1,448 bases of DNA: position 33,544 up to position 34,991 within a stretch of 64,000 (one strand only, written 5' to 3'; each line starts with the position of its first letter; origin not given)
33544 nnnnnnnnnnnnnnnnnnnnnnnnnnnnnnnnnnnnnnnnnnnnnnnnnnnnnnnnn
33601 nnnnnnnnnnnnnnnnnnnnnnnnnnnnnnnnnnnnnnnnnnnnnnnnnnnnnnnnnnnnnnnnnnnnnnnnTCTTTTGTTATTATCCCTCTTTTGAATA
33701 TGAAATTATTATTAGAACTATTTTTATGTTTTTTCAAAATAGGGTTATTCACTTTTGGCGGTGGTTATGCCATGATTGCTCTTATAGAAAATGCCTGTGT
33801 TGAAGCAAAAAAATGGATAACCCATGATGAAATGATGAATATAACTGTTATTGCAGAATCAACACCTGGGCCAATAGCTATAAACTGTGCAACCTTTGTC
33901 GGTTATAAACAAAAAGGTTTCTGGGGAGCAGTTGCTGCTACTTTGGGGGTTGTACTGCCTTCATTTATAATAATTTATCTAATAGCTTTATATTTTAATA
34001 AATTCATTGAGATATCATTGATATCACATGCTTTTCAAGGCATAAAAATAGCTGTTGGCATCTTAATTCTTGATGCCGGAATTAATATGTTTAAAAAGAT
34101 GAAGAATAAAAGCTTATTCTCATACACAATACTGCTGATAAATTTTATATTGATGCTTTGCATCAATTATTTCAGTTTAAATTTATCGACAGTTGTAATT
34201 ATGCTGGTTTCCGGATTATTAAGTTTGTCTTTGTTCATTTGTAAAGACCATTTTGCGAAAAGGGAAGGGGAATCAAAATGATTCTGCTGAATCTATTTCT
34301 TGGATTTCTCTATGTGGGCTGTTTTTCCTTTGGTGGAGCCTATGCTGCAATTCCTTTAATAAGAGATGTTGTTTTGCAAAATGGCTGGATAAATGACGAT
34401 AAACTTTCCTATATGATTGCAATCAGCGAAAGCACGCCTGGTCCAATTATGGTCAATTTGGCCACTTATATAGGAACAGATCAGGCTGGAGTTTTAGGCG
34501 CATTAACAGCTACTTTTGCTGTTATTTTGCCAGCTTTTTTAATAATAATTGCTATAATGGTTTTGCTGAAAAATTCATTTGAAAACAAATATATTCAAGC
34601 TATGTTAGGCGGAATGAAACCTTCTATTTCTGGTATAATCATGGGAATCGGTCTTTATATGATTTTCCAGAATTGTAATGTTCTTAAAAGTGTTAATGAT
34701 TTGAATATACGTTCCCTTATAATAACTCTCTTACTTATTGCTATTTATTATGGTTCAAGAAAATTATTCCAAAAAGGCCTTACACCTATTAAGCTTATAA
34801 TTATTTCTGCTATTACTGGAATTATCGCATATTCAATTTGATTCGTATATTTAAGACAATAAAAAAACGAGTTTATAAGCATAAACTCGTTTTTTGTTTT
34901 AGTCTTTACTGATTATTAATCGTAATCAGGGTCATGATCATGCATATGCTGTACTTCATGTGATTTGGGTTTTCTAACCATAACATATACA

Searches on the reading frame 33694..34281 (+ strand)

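Call 71: search_protein_families(library=pfam, proteins=[window:33694-34281:+], max_evalue=0.0001)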
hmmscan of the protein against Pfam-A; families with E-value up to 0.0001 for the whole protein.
window:33694-34281:+ (195 aa): 1 family
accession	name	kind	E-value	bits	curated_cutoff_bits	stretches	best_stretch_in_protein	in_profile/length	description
PF02417.20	Chromate_transp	-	2.7e-50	171.1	28.6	1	7-177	1-165/166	Chromate transporter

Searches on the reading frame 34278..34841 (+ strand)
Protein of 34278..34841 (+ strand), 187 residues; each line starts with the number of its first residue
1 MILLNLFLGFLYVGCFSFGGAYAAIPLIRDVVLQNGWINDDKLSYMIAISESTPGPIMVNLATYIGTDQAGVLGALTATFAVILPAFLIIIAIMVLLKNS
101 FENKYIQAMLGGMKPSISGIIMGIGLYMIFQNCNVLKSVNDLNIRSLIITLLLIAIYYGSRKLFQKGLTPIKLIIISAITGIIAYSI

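Call 71: search_protein_families(library=pfam, proteins=[window:34278-34841:+], max_evalue=0.0001)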
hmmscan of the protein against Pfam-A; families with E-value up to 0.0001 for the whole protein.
window:34278-34841:+ (187 aa): 1 family
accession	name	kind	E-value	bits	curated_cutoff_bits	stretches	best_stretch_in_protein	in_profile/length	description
PF02417.20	Chromate_transp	-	9.9e-40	136.7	28.6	1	4-182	1-166/166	Chromate transporter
